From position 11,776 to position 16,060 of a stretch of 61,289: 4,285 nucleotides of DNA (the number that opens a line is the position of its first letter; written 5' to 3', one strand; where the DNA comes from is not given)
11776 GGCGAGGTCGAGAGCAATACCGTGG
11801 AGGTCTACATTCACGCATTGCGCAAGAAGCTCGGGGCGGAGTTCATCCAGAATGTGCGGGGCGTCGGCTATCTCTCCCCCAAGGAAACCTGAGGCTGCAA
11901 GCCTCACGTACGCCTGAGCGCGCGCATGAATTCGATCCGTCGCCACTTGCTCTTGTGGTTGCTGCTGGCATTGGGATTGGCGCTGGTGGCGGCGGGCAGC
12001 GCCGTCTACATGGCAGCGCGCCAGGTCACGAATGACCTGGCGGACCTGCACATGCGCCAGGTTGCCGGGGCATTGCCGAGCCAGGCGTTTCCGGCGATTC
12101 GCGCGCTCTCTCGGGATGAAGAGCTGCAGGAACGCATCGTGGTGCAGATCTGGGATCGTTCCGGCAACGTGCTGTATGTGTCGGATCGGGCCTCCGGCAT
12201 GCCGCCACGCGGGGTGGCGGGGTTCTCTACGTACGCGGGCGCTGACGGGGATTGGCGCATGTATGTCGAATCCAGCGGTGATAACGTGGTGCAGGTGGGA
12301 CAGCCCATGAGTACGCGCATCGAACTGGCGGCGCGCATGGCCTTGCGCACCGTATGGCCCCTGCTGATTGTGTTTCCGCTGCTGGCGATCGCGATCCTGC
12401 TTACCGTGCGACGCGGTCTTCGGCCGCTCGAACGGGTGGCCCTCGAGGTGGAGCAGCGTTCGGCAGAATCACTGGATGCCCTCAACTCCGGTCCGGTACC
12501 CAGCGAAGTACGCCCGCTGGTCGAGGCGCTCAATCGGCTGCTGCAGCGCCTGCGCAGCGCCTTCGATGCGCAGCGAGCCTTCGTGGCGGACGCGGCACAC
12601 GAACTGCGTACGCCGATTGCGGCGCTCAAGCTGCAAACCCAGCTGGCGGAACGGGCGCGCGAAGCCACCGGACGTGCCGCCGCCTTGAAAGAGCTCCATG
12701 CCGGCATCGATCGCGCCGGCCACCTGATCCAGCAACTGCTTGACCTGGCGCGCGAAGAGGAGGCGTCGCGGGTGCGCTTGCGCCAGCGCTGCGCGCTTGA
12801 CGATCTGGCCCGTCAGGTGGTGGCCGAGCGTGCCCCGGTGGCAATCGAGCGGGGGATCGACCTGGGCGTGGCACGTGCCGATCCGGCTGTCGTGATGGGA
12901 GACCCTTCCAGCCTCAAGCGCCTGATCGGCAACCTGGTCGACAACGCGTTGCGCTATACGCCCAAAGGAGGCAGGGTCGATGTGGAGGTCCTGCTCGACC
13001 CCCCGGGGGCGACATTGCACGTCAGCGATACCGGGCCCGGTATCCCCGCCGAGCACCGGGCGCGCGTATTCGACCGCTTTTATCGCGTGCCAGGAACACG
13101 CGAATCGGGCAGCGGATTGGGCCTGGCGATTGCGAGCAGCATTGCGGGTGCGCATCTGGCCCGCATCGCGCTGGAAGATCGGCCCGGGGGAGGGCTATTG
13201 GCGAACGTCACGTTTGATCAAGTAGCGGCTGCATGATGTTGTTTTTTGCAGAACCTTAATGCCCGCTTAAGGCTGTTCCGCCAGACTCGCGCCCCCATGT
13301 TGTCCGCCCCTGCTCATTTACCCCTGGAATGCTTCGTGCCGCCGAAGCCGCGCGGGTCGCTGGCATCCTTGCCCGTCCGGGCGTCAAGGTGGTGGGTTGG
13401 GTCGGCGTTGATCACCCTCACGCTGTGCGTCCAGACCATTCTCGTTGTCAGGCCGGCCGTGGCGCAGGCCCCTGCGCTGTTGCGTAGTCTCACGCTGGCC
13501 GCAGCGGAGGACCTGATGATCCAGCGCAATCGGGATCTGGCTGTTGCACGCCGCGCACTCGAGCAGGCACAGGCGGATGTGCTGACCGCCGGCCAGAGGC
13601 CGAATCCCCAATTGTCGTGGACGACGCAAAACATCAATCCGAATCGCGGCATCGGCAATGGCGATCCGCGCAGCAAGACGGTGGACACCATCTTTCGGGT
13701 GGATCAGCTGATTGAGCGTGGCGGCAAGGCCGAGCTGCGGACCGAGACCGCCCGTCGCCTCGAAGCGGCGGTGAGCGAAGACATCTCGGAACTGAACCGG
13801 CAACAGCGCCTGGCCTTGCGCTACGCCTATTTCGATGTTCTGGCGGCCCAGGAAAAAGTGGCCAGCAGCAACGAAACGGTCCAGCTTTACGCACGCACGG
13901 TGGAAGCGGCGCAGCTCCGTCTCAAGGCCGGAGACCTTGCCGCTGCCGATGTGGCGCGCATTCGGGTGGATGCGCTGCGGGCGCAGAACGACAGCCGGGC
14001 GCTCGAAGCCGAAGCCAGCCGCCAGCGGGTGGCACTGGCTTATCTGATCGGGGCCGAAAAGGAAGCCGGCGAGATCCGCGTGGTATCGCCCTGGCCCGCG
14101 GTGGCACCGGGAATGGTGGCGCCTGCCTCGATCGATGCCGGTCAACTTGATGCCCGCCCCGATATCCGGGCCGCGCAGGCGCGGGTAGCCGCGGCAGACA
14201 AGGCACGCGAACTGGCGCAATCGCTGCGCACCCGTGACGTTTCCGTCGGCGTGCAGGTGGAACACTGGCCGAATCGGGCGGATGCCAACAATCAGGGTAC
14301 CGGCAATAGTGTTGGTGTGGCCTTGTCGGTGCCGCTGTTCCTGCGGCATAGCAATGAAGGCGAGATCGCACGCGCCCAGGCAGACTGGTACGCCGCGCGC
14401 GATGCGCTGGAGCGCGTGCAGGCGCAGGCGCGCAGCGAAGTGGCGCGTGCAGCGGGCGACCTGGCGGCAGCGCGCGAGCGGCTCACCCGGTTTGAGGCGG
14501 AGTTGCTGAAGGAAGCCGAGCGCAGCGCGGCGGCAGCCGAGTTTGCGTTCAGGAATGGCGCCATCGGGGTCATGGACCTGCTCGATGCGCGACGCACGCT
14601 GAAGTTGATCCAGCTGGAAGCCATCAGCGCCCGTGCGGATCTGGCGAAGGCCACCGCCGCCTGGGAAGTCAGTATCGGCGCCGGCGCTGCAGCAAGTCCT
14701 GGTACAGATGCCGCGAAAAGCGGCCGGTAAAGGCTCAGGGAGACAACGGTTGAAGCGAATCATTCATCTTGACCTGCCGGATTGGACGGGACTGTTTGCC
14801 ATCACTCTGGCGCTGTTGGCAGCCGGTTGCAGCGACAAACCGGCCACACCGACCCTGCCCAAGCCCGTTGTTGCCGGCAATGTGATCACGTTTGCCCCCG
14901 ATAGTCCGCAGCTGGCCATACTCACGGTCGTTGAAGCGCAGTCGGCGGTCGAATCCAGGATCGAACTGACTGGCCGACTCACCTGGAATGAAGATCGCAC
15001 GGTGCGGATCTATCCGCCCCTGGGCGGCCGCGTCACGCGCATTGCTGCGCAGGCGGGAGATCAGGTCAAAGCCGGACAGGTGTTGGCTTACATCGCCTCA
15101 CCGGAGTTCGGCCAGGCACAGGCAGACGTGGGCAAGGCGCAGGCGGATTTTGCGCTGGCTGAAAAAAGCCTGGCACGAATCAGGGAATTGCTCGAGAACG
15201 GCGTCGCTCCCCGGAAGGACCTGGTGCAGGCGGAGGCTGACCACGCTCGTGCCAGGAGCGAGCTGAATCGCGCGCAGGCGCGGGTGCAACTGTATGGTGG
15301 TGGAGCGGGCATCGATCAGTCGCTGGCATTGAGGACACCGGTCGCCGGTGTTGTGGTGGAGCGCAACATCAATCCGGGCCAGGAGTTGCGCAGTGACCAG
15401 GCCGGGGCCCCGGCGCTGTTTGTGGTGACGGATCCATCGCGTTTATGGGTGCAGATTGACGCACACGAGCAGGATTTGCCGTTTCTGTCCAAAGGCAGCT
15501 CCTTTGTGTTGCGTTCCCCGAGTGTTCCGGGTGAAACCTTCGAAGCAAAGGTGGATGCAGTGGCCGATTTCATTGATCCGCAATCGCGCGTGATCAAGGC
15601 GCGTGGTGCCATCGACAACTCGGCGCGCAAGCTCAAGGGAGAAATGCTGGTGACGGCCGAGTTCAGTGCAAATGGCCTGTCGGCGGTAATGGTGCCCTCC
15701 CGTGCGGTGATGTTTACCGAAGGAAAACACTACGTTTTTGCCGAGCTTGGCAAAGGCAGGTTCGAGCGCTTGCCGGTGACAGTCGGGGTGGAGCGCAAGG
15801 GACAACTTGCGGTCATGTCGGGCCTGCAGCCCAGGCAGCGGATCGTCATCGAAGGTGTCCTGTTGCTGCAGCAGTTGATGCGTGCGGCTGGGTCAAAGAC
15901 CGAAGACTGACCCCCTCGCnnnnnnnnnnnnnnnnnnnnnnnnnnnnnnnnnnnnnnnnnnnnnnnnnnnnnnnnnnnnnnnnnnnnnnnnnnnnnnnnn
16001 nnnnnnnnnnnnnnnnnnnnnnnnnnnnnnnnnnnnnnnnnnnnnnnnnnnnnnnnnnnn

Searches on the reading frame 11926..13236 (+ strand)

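Call 46: search_protein_families(library=pfam, proteins=[window:11926-13236:+], max_evalue=0.00001)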
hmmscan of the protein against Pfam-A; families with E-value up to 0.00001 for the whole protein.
window:11926-13236:+ (436 aa): 3 families
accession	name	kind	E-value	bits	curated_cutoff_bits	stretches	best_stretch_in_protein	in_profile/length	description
PF02518.31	HATPase_c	-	7.5e-25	88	26.4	1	325-430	1-107/111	Histidine kinase-, DNA gyrase B-, and HSP90-like ATPase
PF00512.31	HisKA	-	1.3e-13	51.3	26.9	1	215-279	1-65/66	His Kinase A (phospho-acceptor) domain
PF00672.30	HAMP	-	5.7e-06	27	25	0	160-210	2-52/53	HAMP domain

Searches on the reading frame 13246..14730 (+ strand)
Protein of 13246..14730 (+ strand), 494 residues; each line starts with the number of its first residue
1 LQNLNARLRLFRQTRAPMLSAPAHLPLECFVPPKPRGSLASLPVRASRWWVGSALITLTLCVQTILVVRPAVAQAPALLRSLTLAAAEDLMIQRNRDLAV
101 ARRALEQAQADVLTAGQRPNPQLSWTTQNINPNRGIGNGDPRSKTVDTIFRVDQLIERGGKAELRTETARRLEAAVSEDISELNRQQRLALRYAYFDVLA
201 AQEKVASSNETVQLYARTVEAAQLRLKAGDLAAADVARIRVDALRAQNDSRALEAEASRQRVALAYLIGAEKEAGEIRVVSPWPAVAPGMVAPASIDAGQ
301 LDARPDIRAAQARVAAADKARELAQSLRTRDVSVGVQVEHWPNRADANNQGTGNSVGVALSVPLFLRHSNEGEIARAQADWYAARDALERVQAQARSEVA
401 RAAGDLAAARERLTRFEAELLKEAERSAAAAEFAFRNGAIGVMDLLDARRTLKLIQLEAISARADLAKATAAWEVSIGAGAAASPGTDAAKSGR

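Call 46: search_protein_families(library=pfam, proteins=[window:13246-14730:+], max_evalue=0.00001)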
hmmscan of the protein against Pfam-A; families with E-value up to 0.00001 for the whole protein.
window:13246-14730:+ (494 aa): 1 family
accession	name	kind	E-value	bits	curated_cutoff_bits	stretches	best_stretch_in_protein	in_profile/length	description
PF02321.23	OEP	-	1.2e-40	139.7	22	2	302-478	10-187/187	Outer membrane efflux protein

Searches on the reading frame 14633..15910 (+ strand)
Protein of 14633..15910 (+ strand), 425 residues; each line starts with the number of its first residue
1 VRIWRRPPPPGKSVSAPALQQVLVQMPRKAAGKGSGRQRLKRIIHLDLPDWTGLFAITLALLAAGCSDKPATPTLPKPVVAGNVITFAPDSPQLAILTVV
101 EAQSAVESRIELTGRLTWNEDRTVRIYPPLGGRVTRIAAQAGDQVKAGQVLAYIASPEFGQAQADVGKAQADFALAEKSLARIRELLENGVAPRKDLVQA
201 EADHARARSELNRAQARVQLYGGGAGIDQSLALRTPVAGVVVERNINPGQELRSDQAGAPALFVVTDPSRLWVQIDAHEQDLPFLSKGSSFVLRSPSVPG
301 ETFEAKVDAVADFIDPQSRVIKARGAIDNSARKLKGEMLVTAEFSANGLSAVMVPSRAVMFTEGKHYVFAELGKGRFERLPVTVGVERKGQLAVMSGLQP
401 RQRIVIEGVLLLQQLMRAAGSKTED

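Call 46: search_protein_families(library=pfam, proteins=[window:14633-15910:+], max_evalue=0.00001)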
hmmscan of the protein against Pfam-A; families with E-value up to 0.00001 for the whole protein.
window:14633-15910:+ (425 aa): 3 families
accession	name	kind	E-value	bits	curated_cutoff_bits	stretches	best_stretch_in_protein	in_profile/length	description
PF16576.10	HlyD_D23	-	1.4e-38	132.8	30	1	106-340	2-214/214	Barrel-sandwich domain of CusB or HlyD membrane-fusion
PF13437.12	HlyD_3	-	4.9e-20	72.7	22.2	1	233-332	2-101/106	HlyD family secretion protein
PF13533.13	Biotin_lipoyl_2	-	6.6e-07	29.5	29.8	0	125-154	2-31/32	Biotin-lipoyl like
